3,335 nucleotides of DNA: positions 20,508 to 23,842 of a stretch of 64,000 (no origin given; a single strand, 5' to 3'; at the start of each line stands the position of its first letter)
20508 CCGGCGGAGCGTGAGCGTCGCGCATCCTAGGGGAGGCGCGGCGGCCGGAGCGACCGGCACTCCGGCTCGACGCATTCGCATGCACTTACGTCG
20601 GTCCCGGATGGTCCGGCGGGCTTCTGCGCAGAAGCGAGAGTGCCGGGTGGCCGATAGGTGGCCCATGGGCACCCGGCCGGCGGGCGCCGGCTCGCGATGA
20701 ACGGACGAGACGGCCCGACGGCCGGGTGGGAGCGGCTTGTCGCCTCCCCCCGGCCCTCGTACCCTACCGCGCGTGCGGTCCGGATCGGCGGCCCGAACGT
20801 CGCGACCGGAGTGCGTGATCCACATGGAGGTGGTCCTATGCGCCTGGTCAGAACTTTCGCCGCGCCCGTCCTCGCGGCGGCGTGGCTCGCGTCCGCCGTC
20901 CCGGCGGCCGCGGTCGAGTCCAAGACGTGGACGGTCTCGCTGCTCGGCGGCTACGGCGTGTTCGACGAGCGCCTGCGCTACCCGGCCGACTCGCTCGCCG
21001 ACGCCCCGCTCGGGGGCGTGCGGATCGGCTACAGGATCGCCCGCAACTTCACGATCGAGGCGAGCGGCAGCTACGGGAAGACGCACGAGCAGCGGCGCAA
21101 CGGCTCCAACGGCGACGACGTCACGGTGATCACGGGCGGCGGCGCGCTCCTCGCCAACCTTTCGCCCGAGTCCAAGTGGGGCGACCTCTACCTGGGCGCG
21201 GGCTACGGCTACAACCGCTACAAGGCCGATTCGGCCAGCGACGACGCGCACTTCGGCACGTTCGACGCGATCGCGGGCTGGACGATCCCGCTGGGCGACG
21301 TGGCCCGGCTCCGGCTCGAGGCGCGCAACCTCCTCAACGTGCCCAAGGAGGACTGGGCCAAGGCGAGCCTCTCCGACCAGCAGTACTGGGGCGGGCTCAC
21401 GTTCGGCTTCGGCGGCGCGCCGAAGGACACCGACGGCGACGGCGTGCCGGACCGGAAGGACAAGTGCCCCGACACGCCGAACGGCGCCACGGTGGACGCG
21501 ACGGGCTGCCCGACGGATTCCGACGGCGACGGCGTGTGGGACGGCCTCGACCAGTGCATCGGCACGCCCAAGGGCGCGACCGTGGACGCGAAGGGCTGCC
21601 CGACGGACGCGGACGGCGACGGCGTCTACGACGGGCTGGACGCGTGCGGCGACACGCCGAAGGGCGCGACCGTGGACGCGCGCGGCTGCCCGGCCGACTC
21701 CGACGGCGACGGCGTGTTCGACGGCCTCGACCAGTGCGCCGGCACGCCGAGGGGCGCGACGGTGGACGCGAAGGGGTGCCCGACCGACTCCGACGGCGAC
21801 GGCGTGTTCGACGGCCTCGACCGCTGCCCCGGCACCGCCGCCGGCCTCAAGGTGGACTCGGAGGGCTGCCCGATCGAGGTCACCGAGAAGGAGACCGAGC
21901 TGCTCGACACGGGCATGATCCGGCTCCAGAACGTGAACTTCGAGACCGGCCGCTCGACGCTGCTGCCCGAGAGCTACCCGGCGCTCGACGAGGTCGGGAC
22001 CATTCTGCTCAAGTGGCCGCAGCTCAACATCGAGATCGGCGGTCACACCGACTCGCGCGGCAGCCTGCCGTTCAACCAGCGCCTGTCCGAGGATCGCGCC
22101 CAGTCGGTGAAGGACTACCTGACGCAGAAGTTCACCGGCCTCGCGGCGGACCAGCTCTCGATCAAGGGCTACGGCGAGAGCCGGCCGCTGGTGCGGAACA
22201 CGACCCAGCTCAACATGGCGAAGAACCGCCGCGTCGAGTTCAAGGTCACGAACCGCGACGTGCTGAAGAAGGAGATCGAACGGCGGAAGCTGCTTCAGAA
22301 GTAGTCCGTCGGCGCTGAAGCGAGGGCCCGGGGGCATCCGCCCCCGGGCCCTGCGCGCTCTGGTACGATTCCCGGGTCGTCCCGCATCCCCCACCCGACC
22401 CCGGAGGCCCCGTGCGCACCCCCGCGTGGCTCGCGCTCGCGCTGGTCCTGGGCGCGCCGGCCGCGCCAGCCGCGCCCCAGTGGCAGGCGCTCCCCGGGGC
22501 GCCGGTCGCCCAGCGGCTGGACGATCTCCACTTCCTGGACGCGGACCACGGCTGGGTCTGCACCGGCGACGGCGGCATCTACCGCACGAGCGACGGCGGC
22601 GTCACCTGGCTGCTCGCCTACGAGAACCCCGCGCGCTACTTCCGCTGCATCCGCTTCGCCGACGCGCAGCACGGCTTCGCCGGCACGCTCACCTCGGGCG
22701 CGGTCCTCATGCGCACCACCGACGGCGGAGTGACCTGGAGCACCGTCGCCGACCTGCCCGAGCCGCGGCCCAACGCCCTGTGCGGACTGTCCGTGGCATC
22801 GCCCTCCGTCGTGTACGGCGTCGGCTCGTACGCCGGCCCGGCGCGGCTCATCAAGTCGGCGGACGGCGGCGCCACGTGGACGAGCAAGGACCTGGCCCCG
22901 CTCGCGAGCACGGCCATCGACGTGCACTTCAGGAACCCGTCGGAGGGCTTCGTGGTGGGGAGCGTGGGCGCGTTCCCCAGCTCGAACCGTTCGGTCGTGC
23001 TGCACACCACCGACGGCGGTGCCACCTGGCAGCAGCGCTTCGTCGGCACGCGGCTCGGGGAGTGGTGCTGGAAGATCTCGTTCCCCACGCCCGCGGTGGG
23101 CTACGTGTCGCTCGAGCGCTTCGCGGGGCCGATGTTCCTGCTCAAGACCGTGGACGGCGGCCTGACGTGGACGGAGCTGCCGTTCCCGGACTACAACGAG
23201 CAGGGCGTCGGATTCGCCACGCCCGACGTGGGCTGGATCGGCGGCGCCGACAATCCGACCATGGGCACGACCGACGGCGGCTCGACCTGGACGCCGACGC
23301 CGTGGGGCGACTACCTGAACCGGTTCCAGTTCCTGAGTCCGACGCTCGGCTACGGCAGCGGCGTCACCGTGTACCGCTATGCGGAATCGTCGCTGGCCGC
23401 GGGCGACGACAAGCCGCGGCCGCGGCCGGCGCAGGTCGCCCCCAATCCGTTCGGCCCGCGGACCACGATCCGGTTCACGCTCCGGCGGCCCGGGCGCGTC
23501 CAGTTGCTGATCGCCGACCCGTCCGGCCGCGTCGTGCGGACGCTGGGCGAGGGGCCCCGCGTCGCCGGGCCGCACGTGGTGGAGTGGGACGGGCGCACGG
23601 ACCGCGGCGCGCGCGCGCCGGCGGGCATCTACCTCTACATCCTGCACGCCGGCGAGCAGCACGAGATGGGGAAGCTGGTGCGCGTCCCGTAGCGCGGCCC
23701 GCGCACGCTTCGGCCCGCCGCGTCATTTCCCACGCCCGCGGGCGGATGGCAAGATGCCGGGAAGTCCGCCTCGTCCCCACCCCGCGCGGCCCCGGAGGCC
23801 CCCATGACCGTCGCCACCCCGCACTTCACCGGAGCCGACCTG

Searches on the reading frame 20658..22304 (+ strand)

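Call 81: search_protein_families(library=pfam, proteins=[window:20658-22304:+], max_evalue=0.00001)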
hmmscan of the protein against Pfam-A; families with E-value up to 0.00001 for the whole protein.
window:20658-22304:+ (548 aa): 3 families
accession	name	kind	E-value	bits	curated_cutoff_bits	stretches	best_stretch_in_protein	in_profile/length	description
PF00691.25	OmpA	-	1.1e-18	67.9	27.2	1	428-524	2-98/98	OmpA family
PF02412.23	TSP_3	-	2.7e-15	56.2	25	0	256-275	14-33/36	Thrombospondin type 3 repeat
PF13505.12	OMP_b-brl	-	1.1e-09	39.2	28.7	1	72-224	2-152/175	Outer membrane protein beta-barrel domain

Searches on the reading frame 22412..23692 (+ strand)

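Call 81: search_protein_families(library=pfam, proteins=[window:22412-23692:+], max_evalue=0.00001)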
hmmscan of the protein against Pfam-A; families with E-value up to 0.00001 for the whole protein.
window:22412-23692:+ (426 aa): 5 families
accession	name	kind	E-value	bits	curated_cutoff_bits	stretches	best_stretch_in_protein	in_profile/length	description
PF14870.12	PSII_BNR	-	2.8e-23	83.1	27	2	23-112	8-97/303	Photosynthesis system II assembly factor YCF48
PF13860.13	FlgD_ig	-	5.4e-10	39.5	27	1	352-408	13-70/79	FlgD Ig-like domain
PF02012.26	BNR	-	2.2e-08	33.3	27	0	101-111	2-12/12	BNR/Asp-box repeat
PF15902.12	Sortilin-Vps10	-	8.2e-08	31.9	33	0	99-208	3-111/446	Sortilin, neurotensin receptor 3,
PF13088.12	BNR_2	-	2.9e-06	27.3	31.4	0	145-263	83-211/277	BNR repeat-like domain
